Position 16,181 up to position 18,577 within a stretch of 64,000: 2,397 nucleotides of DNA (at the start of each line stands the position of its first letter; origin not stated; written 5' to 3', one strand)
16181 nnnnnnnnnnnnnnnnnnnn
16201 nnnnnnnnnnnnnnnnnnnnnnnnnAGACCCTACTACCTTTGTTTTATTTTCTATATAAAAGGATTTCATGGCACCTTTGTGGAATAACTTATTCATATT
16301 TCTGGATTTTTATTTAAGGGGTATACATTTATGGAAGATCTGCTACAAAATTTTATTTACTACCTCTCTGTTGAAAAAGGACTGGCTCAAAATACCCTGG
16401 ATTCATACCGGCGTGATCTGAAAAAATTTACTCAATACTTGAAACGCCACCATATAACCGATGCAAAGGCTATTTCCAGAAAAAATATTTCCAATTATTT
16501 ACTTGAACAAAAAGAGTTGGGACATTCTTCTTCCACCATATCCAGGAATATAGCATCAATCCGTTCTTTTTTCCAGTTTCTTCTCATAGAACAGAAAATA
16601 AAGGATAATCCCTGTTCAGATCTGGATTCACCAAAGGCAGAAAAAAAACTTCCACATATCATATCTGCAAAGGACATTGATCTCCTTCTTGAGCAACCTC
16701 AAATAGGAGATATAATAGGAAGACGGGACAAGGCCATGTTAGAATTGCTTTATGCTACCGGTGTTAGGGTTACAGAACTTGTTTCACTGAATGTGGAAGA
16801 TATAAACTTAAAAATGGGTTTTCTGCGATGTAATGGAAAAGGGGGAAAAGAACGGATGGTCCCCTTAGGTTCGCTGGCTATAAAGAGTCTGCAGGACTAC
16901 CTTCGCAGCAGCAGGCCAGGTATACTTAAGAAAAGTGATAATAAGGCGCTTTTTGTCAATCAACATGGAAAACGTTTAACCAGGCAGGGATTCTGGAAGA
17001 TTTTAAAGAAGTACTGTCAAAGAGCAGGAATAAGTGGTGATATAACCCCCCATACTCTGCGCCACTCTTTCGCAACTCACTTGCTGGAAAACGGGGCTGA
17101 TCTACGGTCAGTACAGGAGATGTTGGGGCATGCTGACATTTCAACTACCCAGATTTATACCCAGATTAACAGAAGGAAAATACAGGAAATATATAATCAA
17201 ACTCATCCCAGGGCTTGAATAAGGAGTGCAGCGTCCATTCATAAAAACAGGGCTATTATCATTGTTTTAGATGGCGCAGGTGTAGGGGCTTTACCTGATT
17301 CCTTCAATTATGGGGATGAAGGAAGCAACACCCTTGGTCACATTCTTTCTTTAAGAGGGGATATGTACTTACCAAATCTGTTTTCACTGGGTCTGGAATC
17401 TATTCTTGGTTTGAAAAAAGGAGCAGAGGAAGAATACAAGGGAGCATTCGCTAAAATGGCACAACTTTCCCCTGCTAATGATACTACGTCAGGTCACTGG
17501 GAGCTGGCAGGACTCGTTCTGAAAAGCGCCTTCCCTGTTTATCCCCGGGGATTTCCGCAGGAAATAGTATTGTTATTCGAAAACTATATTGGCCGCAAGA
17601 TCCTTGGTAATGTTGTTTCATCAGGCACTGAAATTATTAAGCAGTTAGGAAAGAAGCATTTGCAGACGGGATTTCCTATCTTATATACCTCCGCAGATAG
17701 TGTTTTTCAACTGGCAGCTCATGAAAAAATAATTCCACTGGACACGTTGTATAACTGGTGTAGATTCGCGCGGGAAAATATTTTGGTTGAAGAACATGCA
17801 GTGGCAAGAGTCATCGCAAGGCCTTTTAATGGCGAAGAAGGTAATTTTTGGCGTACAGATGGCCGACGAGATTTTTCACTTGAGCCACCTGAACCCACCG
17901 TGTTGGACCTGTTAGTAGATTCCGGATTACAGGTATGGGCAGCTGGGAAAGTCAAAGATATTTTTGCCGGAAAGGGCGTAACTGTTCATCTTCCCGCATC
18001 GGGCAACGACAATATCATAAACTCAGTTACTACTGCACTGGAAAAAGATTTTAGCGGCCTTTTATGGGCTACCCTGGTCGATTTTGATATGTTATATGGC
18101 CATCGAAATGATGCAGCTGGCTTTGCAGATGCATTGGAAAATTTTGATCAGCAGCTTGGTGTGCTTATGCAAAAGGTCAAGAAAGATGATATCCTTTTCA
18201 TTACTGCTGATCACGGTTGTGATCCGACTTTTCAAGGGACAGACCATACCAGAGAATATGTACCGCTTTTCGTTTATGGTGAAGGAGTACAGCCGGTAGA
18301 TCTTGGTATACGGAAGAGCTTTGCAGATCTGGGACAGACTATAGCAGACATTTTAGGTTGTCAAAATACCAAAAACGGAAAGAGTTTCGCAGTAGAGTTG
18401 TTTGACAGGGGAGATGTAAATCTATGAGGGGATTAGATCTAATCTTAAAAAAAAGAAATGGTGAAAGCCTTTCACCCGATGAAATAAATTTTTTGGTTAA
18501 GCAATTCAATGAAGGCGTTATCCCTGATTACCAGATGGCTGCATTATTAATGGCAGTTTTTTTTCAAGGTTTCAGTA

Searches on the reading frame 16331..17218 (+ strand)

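Call 42: search_protein_families(library=pfam, proteins=[window:16331-17218:+])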
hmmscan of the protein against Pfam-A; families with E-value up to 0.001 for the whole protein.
window:16331-17218:+ (295 aa): 5 families
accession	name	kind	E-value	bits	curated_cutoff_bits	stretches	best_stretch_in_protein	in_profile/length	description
PF00589.27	Phage_integrase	-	4.2e-53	180.1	27.1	1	112-280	4-169/172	Phage integrase family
PF02899.23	Phage_int_SAM_1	-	3.1e-20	72.7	22.3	1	5-87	1-82/83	Phage integrase, N-terminal SAM-like domain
PF13495.12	Phage_int_SAM_4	-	9.4e-06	26.4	27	1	4-85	1-79/85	Phage integrase, N-terminal SAM-like domain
PF13102.12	Phage_int_SAM_5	-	3.5e-05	24.5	22.3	0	3-46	49-91/98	Phage integrase SAM-like domain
PF11917.13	DUF3435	-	0.00099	18.6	25.8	0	212-294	169-254/418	Protein of unknown function (DUF3435)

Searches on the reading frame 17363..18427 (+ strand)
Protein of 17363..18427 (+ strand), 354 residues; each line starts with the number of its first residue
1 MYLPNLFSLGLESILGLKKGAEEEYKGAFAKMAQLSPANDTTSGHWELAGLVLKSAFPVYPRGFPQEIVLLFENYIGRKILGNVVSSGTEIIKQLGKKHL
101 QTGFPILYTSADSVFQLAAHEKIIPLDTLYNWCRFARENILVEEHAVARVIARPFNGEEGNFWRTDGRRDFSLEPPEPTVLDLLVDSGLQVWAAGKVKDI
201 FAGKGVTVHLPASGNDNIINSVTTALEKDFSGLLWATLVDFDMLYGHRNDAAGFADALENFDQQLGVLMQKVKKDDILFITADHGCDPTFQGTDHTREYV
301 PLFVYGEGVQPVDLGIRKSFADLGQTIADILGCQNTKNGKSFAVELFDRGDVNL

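Call 42: search_protein_families(library=pfam, proteins=[window:17363-18427:+])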
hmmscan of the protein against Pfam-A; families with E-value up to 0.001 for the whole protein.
window:17363-18427:+ (354 aa): 2 families
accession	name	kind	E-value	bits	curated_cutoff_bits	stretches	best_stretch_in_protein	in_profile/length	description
PF01676.23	Metalloenzyme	-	5e-31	108.6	24.3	1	199-333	113-250/252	Metalloenzyme superfamily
PF01663.27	Phosphodiest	-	0.0007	19.7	23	1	250-301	180-237/342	Type I phosphodiesterase / nucleotide pyrophosphatase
